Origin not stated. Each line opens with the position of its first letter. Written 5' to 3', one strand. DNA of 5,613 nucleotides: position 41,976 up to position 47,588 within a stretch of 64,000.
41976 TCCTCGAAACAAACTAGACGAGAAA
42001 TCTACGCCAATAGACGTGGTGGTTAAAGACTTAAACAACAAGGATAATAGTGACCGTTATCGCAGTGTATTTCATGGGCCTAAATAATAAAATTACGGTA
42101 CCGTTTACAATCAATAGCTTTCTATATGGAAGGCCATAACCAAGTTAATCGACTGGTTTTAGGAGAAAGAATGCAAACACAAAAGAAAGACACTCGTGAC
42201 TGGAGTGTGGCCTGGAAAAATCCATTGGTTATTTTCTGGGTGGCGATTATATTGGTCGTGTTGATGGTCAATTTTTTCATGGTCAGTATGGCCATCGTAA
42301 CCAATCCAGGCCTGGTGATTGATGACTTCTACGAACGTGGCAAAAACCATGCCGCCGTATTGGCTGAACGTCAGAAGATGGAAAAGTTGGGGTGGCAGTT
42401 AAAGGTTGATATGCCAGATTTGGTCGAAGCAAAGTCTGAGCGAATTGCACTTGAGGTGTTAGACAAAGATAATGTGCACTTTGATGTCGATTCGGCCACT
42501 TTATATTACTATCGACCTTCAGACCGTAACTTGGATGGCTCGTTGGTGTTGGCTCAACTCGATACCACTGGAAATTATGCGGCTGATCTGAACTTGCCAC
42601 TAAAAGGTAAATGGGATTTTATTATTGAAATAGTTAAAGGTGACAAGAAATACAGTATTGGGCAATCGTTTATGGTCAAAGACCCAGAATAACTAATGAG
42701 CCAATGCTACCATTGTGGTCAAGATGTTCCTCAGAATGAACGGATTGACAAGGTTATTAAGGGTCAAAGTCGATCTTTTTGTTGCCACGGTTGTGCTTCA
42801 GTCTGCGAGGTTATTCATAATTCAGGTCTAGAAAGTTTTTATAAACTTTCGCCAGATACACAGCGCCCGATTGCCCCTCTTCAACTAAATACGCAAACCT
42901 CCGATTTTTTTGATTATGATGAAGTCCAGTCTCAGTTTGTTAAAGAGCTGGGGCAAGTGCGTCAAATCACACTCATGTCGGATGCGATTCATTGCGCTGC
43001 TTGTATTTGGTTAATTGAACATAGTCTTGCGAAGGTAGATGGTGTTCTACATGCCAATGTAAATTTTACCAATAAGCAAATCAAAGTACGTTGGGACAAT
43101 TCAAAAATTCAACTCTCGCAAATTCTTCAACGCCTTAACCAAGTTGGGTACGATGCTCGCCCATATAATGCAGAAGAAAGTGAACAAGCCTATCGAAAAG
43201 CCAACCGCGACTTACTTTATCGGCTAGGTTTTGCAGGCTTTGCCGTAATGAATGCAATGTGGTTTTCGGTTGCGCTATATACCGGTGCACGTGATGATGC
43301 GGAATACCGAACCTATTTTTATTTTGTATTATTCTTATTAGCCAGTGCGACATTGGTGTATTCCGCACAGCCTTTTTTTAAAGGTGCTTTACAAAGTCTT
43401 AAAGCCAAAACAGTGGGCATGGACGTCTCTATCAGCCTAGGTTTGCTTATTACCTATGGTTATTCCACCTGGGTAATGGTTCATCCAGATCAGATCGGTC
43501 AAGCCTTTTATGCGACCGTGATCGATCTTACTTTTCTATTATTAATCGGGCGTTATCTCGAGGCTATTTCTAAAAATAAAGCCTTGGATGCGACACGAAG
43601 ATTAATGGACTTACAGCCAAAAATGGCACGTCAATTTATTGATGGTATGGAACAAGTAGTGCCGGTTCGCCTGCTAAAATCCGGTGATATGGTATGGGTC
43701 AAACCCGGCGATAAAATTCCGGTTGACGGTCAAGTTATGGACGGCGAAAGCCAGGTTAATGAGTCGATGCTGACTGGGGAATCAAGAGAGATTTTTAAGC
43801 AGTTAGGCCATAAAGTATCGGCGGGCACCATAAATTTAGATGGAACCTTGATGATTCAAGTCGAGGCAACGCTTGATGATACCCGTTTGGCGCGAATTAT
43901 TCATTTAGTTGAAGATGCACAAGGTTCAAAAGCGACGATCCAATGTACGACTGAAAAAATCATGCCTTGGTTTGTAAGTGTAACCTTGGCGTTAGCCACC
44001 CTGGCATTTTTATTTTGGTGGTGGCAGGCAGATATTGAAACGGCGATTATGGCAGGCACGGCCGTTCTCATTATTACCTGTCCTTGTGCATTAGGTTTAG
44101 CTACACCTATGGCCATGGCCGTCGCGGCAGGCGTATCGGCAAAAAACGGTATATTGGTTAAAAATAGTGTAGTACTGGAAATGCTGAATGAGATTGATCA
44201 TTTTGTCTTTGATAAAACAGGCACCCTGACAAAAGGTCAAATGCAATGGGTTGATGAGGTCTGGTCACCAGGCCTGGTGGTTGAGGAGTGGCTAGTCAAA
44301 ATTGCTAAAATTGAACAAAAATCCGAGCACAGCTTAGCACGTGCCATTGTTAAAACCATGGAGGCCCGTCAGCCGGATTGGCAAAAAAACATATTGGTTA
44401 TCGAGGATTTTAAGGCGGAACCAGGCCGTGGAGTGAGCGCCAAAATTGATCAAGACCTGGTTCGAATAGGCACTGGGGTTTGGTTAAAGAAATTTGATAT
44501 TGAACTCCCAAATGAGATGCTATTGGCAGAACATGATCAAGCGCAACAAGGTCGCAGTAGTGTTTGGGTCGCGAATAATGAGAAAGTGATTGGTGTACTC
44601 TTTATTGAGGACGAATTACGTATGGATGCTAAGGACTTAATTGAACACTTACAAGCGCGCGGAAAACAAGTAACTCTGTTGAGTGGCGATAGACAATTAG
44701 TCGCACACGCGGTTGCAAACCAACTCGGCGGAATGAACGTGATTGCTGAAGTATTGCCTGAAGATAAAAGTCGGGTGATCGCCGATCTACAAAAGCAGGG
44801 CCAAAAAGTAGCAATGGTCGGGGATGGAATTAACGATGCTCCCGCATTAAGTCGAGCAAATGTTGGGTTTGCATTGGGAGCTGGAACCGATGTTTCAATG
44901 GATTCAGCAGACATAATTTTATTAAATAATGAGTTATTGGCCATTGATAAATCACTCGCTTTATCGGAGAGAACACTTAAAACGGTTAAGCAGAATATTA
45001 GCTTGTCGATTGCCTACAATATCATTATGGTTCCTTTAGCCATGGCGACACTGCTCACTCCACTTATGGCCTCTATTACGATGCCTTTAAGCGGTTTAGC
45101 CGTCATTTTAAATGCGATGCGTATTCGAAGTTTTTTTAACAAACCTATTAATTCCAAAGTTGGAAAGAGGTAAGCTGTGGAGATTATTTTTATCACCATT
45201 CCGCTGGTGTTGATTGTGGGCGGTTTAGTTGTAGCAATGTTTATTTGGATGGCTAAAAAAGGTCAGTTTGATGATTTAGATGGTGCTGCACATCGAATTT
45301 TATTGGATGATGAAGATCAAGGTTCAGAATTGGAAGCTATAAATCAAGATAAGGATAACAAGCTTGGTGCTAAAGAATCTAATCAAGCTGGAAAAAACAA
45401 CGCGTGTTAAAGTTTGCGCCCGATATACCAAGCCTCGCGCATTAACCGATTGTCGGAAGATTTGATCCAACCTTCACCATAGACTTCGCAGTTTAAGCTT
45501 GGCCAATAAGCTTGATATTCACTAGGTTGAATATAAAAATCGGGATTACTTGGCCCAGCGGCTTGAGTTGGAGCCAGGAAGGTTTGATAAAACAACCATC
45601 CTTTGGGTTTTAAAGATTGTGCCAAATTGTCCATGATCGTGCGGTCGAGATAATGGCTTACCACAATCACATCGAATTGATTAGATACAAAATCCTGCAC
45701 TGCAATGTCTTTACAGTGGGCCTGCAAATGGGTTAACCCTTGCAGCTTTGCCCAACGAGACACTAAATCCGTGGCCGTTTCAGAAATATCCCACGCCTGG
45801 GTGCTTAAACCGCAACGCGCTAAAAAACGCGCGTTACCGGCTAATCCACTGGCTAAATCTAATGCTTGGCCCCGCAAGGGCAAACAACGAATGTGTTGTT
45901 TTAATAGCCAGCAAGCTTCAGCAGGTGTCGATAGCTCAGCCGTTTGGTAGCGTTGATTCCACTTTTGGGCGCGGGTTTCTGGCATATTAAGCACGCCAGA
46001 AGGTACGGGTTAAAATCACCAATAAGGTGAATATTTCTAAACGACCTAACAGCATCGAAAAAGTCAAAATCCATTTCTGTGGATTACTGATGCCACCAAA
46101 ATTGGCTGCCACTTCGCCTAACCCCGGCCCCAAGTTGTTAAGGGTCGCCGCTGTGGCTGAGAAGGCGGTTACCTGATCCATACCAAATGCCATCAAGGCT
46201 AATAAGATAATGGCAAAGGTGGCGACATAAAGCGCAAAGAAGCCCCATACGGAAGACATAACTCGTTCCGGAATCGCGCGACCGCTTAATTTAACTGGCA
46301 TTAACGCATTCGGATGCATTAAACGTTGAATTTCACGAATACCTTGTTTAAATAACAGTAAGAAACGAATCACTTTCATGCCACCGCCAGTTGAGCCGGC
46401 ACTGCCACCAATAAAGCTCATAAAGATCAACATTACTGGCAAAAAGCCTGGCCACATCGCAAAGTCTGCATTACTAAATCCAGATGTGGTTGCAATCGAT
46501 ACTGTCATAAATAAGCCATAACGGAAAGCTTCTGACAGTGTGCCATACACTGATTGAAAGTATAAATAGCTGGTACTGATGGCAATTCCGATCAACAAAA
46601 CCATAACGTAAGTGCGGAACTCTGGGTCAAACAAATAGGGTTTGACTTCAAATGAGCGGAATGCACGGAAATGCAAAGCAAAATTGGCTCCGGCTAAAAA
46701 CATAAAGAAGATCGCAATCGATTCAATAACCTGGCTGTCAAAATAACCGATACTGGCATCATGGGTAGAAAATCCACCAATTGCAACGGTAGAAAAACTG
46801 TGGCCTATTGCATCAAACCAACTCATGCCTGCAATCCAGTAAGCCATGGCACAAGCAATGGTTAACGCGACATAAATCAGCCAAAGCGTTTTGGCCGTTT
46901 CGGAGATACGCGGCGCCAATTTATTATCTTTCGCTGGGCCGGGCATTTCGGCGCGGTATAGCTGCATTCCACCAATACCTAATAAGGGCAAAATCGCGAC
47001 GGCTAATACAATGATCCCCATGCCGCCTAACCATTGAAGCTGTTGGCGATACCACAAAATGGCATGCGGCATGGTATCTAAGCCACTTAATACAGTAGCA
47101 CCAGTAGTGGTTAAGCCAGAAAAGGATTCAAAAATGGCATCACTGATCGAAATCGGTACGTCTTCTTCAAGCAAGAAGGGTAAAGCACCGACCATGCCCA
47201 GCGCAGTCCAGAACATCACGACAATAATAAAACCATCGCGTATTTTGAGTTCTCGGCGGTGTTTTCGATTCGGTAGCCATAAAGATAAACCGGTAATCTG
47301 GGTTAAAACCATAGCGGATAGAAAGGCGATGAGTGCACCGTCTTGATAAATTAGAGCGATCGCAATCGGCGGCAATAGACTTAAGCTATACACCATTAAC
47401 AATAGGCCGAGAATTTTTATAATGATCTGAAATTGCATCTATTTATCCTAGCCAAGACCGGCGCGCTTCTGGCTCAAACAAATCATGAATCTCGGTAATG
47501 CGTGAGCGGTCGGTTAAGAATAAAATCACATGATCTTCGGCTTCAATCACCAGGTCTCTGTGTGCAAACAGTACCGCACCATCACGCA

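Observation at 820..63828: Highly iterated palindrome (consensus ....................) pervades the window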

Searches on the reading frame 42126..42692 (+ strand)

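Call 23: search_protein_families(library=pfam, proteins=[window:42126-42692:+], max_evalue=1e-8)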
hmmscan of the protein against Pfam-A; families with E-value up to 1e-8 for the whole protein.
window:42126-42692:+ (188 aa): 1 family
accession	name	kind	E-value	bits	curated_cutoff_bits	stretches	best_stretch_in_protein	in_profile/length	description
PF05751.16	FixH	-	1.3e-24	87.4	23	1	30-180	4-147/150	FixH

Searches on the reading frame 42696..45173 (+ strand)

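Call 23: search_protein_families(library=pfam, proteins=[window:42696-45173:+], max_evalue=1e-8)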
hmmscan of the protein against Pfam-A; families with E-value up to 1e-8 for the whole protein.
window:42696-45173:+ (825 aa): 4 families
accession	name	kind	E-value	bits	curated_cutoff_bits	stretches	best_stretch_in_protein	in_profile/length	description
PF00122.25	E1-E2_ATPase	-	7.1e-52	176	28.1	1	306-484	2-181/181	E1-E2 ATPase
PF00702.32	Hydrolase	-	1.1e-31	111.2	26.4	1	500-721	1-190/191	haloacid dehalogenase-like hydrolase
PF12156.14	ATPase-cat_bd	-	6.2e-22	78.6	27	1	3-84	1-84/86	Putative metal-binding domain of cation transport ATPase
PF00403.32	HMA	-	1.6e-11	44.9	24.8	1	92-153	1-62/62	Heavy-metal-associated domain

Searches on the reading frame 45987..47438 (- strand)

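Call 23: search_protein_families(library=pfam, proteins=[window:45987-47438:-], max_evalue=1e-8)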
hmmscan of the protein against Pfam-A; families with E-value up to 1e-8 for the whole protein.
window:45987-47438:- (483 aa): 1 family
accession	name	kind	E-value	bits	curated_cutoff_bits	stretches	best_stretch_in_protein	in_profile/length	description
PF02386.22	TrkH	-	5.8e-96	322.4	27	1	38-475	4-489/502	Cation transport protein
